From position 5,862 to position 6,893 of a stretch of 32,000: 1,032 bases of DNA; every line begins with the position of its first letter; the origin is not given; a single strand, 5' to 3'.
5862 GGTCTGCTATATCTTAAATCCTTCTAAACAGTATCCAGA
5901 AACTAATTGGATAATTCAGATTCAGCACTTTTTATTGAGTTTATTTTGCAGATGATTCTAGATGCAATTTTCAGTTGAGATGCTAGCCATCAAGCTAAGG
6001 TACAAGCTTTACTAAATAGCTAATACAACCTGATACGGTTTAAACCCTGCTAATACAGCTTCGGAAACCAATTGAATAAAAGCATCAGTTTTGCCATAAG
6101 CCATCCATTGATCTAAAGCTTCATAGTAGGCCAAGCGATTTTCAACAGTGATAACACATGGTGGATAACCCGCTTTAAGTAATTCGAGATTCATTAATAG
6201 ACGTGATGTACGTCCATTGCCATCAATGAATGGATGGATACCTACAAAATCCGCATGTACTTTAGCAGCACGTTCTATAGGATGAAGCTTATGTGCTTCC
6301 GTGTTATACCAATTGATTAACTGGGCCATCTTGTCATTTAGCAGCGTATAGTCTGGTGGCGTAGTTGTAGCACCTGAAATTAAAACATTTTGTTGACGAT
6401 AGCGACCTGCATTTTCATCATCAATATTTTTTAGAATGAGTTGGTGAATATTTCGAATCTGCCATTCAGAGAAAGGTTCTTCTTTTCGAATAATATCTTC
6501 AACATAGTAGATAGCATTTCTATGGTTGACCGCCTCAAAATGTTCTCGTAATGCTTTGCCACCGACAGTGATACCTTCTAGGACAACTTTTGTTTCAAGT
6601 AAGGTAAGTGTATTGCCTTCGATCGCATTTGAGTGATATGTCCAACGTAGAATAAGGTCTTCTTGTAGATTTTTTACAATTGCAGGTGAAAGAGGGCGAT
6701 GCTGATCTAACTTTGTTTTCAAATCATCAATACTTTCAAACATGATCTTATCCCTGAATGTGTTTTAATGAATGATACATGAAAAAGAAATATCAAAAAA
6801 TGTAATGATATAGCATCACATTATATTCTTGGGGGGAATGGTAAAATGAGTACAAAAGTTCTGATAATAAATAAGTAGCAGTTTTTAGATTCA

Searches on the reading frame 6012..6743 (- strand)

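Call 8: search_protein_families(library=pfam, proteins=[window:6012-6743:-], max_evalue=0.001)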
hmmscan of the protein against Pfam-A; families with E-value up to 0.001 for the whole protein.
window:6012-6743:- (243 aa): 1 family
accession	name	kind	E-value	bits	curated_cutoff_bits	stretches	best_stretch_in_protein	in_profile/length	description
PF02661.23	Fic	-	8.8e-24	84.6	24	1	90-188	1-93/93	Fic/DOC family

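Call 9: search_protein_families(library=padloc, proteins=[window:6012-6743:-], max_evalue=0.001)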
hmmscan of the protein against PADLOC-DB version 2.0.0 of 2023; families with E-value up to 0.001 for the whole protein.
window:6012-6743:- (243 aa): 9 families
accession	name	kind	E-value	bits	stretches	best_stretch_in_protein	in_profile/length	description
PDLC04840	PDC-S04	-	5e-39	132.3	1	25-212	6-198/227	-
PDLC04836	PDC-S04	-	3.3e-36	122.7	1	30-216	25-215/244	-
PDLC03963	SoFic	-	5.6e-34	116.1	1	29-230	55-260/361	-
PDLC04837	PDC-S04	-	3.7e-27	93.1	1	26-214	21-209/234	-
PDLC04839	PDC-S04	-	9.4e-20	69.1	1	68-227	36-199/205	-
PDLC04966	PDC-S24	-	7.8e-15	52.7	1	86-195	227-343/497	-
PDLC04838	PDC-S04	-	1.3e-10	39.4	1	86-229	58-201/209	-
PDLC04841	PDC-S04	-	7.5e-05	20.5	1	80-210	129-250/292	-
PDLC04842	PDC-S04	-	9.9e-05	20.1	1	79-188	30-130/202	-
